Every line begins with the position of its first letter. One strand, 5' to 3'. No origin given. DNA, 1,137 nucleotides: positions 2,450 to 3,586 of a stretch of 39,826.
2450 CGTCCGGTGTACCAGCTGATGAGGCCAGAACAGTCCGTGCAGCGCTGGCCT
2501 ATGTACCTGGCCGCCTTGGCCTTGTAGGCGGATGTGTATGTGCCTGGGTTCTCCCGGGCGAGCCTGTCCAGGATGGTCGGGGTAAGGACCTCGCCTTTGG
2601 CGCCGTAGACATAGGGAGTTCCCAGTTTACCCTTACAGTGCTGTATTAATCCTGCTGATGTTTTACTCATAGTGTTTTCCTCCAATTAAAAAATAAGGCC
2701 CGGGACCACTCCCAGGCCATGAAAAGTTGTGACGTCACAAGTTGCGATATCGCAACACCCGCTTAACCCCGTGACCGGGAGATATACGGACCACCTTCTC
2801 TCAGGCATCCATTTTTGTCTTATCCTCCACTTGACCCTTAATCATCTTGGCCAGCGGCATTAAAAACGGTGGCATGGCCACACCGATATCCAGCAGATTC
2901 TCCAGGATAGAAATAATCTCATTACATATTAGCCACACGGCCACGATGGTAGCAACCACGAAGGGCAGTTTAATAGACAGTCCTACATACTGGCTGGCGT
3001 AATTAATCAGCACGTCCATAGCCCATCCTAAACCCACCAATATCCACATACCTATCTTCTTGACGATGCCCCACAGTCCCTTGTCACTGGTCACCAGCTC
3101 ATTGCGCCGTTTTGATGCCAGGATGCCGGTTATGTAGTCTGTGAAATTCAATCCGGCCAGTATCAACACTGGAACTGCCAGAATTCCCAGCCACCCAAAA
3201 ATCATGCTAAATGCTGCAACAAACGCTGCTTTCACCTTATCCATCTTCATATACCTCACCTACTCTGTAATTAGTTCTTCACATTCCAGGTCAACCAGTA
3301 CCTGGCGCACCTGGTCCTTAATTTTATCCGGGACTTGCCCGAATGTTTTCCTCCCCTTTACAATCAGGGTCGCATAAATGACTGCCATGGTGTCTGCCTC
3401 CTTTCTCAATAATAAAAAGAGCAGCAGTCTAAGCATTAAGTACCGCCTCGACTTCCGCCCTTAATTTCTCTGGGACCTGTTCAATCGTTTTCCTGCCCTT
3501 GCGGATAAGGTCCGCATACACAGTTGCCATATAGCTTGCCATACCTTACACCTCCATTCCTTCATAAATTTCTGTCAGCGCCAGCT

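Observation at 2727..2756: A 16-bp palindrome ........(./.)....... occurs three times, each just upstream of a gene start (int, endolysin, a head-module gene)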

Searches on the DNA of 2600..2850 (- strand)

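Call 49: search_dna_similar(query=window:2668-2800:-, collection=phages, mode=distant, max_evalue=10)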
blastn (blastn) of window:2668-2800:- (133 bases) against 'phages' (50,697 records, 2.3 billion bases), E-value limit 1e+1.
Records with a match: 4; places in all: 4; records where one place covers at least 80% of the query: 0.
Best place of each record, by identity: 90-95% 1; 80-90% 3.
By first word of the organism name: Staphylococcus 3; Microcystis 1.
By host as written in the record: Staphylococcus aureus 3; Microcystis aeruginosa 1.
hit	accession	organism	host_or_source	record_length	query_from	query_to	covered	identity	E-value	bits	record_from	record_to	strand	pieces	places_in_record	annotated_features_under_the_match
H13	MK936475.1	Staphylococcus phage SA03-CTH2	Staphylococcus aureus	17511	106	133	21%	89.3%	1e+0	38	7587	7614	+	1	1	tail fiber protein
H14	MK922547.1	Staphylococcus phage SA30-CTH2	Staphylococcus aureus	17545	106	133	21%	89.3%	1e+0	38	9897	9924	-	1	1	tail fiber protein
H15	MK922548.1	Staphylococcus phage SA46-CTH4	Staphylococcus aureus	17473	106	133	21%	89.3%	1e+0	38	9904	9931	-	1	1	tail fiber protein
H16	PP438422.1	Microcystis phage Mae-JY30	Microcystis aeruginosa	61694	86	109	18%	91.7%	5e+0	36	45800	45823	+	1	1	tail protein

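Call 67: search_rna_families(source=window, start=2600, end=2850, threshold=evalue, max_evalue=1)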
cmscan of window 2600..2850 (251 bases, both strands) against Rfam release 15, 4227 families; matches with E-value up to 1: 1.
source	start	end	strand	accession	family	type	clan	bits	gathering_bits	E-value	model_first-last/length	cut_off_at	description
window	2690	2826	-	RF01808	MicX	Gene; sRNA;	-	14.8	75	0.42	1-194/194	no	MicX Vibrio cholerae sRNA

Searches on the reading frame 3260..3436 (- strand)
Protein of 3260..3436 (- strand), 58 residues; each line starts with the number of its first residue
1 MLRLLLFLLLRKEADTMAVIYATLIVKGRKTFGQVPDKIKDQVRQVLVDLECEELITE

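Call 32: search_protein_families(library=pfam, proteins=[window:3260-3436:-], max_evalue=0.01)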
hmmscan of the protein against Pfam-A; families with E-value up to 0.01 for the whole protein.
window:3260-3436:- (58 aa): 1 family
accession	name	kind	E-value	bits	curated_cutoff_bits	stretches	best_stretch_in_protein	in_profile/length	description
PF23792.1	CD1375-like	-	0.0001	22.7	27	1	16-56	1-42/48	CD1375-like protein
